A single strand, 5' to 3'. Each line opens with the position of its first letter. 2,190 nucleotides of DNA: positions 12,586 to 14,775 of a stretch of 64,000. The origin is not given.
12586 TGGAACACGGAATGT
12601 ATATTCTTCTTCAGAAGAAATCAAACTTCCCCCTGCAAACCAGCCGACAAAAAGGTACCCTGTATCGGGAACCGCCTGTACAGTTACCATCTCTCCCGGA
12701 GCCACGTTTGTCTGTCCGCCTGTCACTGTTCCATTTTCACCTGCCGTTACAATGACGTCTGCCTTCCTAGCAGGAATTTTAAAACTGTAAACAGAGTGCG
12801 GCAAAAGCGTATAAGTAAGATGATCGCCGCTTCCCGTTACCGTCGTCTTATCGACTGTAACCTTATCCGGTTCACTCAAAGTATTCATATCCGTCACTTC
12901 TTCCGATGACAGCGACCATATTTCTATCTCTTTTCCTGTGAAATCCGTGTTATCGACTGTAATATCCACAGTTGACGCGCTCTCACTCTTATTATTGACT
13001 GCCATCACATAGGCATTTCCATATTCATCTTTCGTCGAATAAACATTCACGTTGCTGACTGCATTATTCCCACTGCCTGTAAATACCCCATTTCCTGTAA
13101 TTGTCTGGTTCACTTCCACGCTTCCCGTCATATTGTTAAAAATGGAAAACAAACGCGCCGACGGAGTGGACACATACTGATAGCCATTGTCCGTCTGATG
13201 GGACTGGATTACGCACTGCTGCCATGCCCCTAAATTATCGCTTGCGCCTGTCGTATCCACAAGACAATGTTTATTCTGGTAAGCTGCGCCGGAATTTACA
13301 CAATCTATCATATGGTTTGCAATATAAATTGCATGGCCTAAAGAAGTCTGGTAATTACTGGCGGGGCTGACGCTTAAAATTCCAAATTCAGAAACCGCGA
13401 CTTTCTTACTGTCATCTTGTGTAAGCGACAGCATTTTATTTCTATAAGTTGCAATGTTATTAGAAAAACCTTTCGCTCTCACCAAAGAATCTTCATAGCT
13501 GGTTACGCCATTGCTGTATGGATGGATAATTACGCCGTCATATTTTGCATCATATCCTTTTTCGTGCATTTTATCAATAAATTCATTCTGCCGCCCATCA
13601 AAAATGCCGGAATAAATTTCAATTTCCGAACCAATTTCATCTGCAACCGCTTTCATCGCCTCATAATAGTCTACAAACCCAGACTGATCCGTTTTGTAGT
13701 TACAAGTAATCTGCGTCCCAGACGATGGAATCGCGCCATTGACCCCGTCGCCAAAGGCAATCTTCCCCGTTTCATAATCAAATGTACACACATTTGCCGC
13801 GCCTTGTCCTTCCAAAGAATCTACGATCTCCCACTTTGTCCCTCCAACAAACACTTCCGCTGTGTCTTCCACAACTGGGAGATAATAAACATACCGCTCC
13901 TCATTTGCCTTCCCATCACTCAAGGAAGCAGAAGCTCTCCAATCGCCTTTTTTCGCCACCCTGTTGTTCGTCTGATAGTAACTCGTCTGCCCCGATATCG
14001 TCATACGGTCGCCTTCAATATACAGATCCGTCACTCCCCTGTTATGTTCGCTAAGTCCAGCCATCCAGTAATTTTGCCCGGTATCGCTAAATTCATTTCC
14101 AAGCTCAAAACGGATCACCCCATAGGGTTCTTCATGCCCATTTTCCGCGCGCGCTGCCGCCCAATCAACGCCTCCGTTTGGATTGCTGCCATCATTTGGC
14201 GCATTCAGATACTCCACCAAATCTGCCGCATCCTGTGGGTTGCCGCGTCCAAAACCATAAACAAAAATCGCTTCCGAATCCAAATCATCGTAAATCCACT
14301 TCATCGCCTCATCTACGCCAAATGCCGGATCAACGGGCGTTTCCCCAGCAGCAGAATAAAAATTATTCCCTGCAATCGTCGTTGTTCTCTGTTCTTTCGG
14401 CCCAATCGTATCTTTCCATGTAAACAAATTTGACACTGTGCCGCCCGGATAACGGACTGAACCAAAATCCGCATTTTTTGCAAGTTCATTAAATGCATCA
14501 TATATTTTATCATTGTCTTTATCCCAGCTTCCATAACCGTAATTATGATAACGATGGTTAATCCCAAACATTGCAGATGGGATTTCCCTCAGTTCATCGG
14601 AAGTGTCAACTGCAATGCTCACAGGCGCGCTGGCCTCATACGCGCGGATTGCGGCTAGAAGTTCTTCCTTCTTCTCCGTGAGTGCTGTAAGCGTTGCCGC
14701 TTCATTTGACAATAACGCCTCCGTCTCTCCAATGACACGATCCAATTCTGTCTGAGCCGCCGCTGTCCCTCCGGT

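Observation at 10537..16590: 2017-aa multimodular surface glycoside hydrolase (LamG x2, GH51-like core, ~10 Listeria-Bacteroides repeats, BspA LRR, polybasic tail)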

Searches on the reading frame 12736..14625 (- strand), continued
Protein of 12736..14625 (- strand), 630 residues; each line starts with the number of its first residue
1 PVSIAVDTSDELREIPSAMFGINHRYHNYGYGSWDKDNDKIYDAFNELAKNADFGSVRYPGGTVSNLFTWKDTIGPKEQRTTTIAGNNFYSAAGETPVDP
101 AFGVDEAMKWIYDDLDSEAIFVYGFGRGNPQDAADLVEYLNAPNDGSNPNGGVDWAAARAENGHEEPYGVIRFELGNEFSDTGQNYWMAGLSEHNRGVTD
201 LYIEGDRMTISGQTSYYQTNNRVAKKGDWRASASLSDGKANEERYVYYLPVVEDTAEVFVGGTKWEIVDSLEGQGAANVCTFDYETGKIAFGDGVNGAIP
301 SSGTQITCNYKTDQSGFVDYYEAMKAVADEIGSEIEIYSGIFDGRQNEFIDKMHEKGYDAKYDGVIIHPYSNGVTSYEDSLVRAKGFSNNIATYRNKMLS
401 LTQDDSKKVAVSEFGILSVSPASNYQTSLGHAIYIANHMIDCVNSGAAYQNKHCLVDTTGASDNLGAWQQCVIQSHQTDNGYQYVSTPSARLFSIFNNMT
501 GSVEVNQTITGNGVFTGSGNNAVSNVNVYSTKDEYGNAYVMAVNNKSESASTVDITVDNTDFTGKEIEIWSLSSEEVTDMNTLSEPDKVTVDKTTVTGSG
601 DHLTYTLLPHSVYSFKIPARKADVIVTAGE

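Call 69: search_protein_families(library=pfam, proteins=[L035:219-1697:+, L035:1710-2141:+, L035:2154-2669:+, L035:2642-3541:+, L035:3560-4489:+, L035:10888-11907:+, L065:3996-5474:-, L029:921-3155:+, L029:3544-4611:+, L029:8363-9430:+], max_evalue=0.00001)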
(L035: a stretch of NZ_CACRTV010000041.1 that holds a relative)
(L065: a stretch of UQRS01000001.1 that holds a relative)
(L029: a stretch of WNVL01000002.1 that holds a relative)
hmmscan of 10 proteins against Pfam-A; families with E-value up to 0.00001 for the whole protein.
L035:219-1697:+ (492 aa): 3 families
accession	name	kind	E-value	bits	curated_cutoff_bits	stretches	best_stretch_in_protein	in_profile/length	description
PF00884.28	Sulfatase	-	1.5e-36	126.7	25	1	3-331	3-301/301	Sulfatase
PF16347.10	SGSH_C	-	5e-16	59.7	29.3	1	277-361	1-85/154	N-sulphoglucosamine sulphohydrolase, C-terminal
PF01663.27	Phosphodiest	-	3.2e-06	27.4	23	0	153-289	134-238/342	Type I phosphodiesterase / nucleotide pyrophosphatase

L035:1710-2141:+ (143 aa): 1 family
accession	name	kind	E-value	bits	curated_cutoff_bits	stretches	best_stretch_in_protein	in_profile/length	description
PF02502.23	LacAB_rpiB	-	1.3e-35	122.8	24.7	1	4-139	1-138/138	Ribose/Galactose Isomerase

L035:2154-2669:+ (171 aa): 1 family
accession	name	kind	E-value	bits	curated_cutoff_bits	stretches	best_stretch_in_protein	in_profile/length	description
PF02502.23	LacAB_rpiB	-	1.7e-43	148.3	24.7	1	3-141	1-138/138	Ribose/Galactose Isomerase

L035:2642-3541:+ (299 aa): 1 family
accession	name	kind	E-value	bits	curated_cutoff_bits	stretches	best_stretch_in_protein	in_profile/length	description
PF01116.26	F_bP_aldolase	-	1.3e-107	359.9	25.5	1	20-298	2-277/277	Fructose-bisphosphate aldolase class-II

L035:3560-4489:+ (309 aa): 2 families
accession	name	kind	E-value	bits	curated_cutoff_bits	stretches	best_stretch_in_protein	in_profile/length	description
PF00294.29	PfkB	-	1e-59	202.8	25.8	1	18-288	15-295/302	pfkB family carbohydrate kinase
PF08543.17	Phos_pyr_kin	-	7e-09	35.9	27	1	156-277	98-226/246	Phosphomethylpyrimidine kinase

L035:10888-11907:+ (339 aa): 2 families
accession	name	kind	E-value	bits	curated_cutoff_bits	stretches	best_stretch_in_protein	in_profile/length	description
PF00224.27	PK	-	1e-58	199.5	30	1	3-326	6-328/328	Pyruvate kinase, barrel domain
PF03328.21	HpcH_HpaI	-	6.4e-06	26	25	0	181-249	80-155/221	HpcH/HpaI aldolase/citrate lyase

L065:3996-5474:- (492 aa): 3 families
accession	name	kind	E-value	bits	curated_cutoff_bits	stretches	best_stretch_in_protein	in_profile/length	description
PF00884.28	Sulfatase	-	2.7e-47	162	25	1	21-400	1-301/301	Sulfatase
PF16347.10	SGSH_C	-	2.1e-09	38.2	29.3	1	348-481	1-147/154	N-sulphoglucosamine sulphohydrolase, C-terminal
PF01663.27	Phosphodiest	-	1.7e-08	34.9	23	0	24-90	2-65/342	Type I phosphodiesterase / nucleotide pyrophosphatase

L029:921-3155:+ (744 aa): 2 families
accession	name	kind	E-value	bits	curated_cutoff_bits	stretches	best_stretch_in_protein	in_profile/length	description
PF00512.31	HisKA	-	7.1e-18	64.9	26.9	1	525-590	1-66/66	His Kinase A (phospho-acceptor) domain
PF02518.31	HATPase_c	-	6.1e-14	52.8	26.4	1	637-728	2-93/111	Histidine kinase-, DNA gyrase B-, and HSP90-like ATPase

L029:3544-4611:+ (355 aa): 2 families
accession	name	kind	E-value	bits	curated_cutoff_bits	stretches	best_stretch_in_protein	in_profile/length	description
PF13515.12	FUSC_2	-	1.9e-20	73.7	25.6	1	203-324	1-126/126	Fusaric acid resistance protein-like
PF04632.18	FUSC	-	9.7e-09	34.8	30.9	1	191-268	2-79/660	Fusaric acid resistance protein family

L029:8363-9430:+ (355 aa): 2 families
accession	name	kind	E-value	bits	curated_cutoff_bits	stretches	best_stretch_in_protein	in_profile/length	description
PF13515.12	FUSC_2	-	1.7e-20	73.9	25.6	1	203-324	1-126/126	Fusaric acid resistance protein-like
PF04632.18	FUSC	-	8.4e-07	28.4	30.9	1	191-271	2-82/660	Fusaric acid resistance protein family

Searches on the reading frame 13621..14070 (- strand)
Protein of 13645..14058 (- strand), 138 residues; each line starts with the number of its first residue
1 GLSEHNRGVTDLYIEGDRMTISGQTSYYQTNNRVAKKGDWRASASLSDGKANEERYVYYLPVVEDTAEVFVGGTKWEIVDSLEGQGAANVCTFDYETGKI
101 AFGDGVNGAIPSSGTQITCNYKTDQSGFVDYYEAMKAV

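Call 55: search_protein_families(library=pfam, proteins=[window:13645-14058:-], max_evalue=10)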
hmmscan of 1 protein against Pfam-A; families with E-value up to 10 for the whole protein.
seq(138 aa): 0 families

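Call 56: search_solved_structures(query=window:13645-14058:-, max_evalue=10, show_alignments=2)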
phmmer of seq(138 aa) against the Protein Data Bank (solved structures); distinct sequences matched with E-value up to 10: 3.
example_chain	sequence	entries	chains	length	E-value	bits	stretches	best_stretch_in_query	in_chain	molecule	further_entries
8dy5_A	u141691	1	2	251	0.43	13.8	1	43-119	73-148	spFv CAT2200 LH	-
8av9_L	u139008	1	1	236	0.77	13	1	40-88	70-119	Fab Light Chain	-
6qb6_L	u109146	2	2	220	0.86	12.8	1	41-89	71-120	Fab Light Chain | Anti-Mcl1 Fab Light Chain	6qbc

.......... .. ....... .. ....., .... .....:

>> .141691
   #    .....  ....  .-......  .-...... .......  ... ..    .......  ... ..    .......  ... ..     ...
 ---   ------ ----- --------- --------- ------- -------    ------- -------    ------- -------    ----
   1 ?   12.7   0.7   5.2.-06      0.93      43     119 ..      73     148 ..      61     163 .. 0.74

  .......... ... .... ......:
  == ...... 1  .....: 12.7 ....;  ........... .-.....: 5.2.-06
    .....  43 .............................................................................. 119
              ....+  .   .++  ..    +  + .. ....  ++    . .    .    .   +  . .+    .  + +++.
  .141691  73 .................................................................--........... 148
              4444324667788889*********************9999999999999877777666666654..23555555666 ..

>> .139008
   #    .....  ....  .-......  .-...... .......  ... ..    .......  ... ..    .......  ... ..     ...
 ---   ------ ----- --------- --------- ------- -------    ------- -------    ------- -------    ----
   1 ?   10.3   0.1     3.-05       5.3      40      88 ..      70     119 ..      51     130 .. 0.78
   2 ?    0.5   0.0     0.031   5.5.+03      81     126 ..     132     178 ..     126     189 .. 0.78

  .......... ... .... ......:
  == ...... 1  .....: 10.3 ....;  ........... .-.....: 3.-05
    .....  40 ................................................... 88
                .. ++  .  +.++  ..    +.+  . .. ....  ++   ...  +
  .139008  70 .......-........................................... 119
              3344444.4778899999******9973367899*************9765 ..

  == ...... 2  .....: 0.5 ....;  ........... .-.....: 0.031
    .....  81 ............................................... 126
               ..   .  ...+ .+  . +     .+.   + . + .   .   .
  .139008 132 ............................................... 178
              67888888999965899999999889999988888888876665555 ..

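Call 59: search_solved_structures(query=A3, max_evalue=1, show_alignments=2)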
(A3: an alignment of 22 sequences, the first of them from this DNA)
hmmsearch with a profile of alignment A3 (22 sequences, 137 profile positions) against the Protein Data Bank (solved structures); distinct sequences matched with E-value up to 1: 8.
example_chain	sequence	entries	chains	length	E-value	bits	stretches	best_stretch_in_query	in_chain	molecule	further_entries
9gtp_1K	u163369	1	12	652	8.9e-09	39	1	10-117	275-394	Baseplate protein J-like domain-containing protein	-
7a8s_A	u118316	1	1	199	0.0005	23.6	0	64-89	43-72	sTIM11_h3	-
6yqy_A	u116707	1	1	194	0.00064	23.3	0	64-89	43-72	de novo designed TIM barrel sTIM11noCys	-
7osu_A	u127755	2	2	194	0.001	22.6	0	64-89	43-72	sTIM11noCys-SB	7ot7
5bvl_A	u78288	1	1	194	0.0015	22.1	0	64-89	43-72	designed TIM barrel sTIM11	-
8r8n_A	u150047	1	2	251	0.0035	20.9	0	66-89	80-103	HalluTIM2-2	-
9ay5_Y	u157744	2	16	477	0.0059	20.2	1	62-115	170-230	BplA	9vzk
8r8o_A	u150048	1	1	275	0.094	16.3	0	66-89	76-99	HalluTIM3-1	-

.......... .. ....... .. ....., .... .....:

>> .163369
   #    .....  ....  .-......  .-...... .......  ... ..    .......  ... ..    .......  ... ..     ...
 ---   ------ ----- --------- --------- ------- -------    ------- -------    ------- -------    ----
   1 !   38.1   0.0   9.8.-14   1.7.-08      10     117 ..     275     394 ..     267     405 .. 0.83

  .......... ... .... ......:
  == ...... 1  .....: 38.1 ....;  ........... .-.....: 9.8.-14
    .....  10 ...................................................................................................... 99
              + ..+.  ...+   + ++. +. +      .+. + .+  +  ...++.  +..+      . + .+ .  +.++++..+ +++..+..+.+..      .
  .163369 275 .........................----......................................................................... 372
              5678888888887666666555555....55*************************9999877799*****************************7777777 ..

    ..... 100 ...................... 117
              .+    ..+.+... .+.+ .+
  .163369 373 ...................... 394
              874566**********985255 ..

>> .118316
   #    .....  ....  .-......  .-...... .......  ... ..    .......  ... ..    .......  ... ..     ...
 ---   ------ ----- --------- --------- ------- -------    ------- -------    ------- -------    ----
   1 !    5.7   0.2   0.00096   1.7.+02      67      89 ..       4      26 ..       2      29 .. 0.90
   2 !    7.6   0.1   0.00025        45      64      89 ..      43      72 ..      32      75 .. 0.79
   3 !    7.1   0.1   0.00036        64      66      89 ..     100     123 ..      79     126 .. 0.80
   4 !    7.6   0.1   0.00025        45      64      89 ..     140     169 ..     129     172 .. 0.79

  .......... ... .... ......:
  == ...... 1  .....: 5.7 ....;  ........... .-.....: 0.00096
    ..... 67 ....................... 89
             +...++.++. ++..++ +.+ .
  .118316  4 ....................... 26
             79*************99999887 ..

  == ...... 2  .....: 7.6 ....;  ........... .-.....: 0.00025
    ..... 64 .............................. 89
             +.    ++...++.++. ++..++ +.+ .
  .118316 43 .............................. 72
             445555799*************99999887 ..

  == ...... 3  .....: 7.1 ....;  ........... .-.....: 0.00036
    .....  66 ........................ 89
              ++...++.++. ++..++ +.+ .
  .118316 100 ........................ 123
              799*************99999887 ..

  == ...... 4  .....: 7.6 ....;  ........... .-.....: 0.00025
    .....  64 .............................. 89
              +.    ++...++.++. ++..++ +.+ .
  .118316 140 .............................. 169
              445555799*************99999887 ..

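Call 60: search_protein_families(library=phrogs, alignment_id=A3, max_evalue=0.01)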
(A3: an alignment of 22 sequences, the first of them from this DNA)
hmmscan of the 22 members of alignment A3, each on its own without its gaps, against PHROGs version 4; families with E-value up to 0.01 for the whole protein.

A. member 1, seq(150 aa): 1 family
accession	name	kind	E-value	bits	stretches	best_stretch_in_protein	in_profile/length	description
phrog_37219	-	unknown function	0.0086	17.6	0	121-150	57-84/98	-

B. families by the number of members that match (of 22 scanned): 3 families
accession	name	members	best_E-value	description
phrog_219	-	9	1.1e-05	baseplate wedge subunit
phrog_1369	-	2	3.2e-05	baseplate protein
phrog_37219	-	1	0.0086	-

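Call 82: search_protein_representatives(alignment_id=A3)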
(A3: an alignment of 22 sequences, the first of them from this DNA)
Query: 22 sequences, 137 profile positions. Proteins with E-value up to 0.001 (for the whole library): 4793; up to 1e-10: 576; up to 1e-30: 152. The best 150 are listed.
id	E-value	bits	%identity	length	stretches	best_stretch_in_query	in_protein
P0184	5.7e-90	315.0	-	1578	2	1-137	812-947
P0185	5.9e-57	208.0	-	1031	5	66-114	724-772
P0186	1.2e-54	200.6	-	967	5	62-123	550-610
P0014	5.2e-47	175.8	-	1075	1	1-137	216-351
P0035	2.4e-46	173.7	-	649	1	1-137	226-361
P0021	6.5e-46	172.3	-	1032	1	1-137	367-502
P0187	2.7e-45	170.3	-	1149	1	1-137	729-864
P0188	1.1e-44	168.3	-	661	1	1-137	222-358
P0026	3.5e-44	166.7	-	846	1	1-137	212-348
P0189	4.5e-43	163.1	-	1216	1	1-137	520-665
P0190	4.7e-43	163.0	-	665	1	1-137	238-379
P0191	5.3e-43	162.8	-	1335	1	1-137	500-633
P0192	1.0e-42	161.9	-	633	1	1-137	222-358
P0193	1.1e-42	161.8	-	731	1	1-137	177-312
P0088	1.5e-42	161.4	-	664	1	1-137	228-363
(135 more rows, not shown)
